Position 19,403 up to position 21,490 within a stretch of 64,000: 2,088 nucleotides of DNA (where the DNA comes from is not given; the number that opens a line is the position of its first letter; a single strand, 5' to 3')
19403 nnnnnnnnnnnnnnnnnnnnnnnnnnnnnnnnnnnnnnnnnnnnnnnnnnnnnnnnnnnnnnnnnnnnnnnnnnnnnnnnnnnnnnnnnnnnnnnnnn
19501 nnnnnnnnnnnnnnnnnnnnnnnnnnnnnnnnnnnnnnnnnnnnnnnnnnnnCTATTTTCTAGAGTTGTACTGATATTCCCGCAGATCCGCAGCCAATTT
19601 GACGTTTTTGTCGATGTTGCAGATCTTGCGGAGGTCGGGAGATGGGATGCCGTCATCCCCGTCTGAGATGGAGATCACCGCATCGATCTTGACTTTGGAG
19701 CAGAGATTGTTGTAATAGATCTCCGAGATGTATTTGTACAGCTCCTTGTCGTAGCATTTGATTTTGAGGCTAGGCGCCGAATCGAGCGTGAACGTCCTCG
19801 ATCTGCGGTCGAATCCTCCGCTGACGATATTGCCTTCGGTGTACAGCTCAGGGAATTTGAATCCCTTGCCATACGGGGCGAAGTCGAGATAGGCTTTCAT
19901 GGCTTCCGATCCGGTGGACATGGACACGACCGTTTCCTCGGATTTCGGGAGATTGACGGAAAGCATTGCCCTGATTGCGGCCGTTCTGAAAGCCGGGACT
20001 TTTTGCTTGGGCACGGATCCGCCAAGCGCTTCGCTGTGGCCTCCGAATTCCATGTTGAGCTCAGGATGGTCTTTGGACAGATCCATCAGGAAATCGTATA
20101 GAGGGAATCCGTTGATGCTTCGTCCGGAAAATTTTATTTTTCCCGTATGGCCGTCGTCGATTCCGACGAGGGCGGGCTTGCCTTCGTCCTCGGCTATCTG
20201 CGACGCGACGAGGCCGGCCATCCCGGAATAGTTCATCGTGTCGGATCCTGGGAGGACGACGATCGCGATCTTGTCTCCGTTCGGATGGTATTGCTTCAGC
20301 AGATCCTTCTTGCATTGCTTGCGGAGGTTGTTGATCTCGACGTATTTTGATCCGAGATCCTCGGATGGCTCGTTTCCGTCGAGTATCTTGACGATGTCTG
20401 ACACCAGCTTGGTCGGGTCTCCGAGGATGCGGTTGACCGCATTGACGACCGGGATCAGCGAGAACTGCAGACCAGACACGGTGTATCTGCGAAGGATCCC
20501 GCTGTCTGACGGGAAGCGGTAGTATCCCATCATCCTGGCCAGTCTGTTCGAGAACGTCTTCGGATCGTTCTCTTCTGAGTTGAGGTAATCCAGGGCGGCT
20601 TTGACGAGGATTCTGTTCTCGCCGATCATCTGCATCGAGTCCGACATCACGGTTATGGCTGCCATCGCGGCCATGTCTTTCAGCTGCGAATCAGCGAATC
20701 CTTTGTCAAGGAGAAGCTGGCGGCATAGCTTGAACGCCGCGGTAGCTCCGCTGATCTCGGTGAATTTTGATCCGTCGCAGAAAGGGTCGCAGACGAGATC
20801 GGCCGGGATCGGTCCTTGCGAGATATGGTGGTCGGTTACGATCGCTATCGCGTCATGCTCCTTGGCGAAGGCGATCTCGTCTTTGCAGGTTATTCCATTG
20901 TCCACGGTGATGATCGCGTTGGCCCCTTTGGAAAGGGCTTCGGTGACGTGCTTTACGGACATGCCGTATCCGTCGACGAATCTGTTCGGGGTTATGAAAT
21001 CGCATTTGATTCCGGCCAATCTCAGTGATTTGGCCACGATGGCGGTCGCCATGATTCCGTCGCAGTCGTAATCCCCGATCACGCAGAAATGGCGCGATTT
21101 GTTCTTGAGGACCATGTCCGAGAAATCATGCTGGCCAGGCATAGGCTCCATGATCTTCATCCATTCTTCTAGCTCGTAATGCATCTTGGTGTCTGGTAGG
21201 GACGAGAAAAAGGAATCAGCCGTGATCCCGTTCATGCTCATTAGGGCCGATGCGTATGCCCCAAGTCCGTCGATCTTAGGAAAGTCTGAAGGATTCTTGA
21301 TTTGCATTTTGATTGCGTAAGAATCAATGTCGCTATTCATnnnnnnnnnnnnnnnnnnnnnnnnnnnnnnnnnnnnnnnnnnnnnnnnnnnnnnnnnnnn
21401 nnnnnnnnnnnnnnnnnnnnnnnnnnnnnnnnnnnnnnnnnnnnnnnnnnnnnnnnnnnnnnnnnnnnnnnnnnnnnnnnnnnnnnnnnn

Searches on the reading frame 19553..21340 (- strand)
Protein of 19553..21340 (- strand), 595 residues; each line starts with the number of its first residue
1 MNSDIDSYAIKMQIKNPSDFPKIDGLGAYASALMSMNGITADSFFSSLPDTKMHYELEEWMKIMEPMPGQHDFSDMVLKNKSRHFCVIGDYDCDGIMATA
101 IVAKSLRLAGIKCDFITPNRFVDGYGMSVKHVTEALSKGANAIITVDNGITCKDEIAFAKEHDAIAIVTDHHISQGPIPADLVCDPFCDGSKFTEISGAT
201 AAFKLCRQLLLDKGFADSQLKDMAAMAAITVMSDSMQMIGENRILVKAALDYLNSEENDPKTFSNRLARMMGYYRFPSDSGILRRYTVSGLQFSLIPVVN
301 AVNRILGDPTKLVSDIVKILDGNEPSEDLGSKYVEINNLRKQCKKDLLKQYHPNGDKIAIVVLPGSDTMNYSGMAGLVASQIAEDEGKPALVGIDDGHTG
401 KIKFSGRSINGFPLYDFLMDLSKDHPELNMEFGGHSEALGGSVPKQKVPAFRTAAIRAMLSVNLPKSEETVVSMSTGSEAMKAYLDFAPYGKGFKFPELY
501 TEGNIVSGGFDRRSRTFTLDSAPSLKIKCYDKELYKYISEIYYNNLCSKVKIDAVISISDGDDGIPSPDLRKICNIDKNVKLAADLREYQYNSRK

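Call 15: search_protein_families(library=pfam, proteins=[window:19553-21340:-], max_evalue=0.001)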
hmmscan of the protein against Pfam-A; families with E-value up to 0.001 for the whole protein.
window:19553-21340:- (595 aa): 2 families
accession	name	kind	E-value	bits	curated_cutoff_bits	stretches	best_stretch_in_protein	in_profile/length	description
PF01368.27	DHH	-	1.2e-16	61.5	28.1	1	85-213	2-106/125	DHH family, N-terminal domain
PF02272.25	DHHA1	-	1.1e-09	39.1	25.9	1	373-458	16-99/102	DHHA1 domain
